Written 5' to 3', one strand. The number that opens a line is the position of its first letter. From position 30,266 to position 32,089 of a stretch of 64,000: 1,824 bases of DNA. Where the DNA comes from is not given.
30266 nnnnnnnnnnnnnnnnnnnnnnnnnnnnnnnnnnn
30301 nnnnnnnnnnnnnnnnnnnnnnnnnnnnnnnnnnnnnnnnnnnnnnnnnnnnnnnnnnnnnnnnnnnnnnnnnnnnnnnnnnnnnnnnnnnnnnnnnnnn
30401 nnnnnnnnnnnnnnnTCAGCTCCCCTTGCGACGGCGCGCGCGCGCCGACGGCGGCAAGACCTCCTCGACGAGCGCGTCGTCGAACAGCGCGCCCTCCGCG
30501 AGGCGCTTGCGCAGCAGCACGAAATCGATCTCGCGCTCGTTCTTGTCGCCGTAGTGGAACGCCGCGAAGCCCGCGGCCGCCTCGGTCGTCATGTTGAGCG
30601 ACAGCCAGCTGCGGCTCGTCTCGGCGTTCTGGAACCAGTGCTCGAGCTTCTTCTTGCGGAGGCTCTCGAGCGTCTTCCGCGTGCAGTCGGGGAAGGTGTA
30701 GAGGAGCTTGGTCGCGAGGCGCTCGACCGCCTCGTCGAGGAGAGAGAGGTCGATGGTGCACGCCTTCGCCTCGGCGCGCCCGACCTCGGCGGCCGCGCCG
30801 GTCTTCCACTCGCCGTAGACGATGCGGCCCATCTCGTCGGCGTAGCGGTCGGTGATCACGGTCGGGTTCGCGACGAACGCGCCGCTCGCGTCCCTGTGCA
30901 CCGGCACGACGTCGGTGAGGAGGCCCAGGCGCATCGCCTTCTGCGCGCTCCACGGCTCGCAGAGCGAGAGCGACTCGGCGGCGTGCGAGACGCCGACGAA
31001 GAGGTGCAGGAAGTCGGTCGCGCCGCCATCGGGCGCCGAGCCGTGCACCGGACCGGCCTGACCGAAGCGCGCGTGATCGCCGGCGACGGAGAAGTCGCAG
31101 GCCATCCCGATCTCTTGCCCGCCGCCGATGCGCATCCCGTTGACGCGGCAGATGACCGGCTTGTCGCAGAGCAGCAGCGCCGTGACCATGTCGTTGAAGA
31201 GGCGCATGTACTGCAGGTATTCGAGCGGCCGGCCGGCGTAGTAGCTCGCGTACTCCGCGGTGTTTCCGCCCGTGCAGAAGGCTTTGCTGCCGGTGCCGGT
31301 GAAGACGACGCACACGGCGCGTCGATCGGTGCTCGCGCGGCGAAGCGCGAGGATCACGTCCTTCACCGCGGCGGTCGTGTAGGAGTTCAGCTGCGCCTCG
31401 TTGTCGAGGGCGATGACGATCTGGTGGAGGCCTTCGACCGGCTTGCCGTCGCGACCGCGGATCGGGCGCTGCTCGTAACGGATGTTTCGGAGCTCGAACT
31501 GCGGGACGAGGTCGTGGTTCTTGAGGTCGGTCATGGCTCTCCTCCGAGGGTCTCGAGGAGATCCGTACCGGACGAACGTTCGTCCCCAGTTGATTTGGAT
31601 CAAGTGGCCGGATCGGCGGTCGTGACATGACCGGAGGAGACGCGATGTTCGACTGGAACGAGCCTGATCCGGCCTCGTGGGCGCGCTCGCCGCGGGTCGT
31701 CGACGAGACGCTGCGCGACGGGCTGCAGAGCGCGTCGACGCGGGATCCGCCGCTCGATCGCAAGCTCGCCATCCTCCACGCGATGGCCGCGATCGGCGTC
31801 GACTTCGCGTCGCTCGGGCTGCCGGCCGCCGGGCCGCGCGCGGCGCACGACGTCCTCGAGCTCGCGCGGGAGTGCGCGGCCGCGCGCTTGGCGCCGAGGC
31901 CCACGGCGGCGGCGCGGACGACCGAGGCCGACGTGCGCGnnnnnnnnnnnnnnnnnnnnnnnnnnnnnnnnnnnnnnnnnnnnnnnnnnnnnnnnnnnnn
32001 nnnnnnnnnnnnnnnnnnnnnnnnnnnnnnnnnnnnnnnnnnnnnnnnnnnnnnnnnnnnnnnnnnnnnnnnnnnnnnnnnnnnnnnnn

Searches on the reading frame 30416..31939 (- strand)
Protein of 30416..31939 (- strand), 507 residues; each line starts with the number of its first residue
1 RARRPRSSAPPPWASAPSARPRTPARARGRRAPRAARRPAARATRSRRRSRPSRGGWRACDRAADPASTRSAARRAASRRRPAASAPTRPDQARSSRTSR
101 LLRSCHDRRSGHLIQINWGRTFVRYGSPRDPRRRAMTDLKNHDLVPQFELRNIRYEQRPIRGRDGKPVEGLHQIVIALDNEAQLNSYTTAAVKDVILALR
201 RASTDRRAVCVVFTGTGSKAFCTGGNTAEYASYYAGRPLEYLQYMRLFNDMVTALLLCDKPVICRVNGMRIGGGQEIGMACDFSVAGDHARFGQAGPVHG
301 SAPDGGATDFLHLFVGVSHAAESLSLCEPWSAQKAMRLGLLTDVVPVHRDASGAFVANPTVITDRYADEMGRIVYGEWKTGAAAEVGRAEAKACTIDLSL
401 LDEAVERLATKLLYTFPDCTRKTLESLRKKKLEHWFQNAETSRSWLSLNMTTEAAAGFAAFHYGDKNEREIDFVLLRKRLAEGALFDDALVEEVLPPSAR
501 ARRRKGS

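Call 94: search_protein_families(library=pfam, proteins=[window:30416-31939:-], max_evalue=0.00001)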
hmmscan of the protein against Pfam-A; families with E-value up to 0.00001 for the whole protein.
window:30416-31939:- (507 aa): 2 families
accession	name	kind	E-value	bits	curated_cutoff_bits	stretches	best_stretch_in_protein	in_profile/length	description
PF00378.25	ECH_1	-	1.2e-33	116.9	27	1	174-347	7-176/251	Enoyl-CoA hydratase/isomerase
PF16113.10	ECH_2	-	9.8e-19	68.5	27.2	1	175-349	3-176/335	Enoyl-CoA hydratase/isomerase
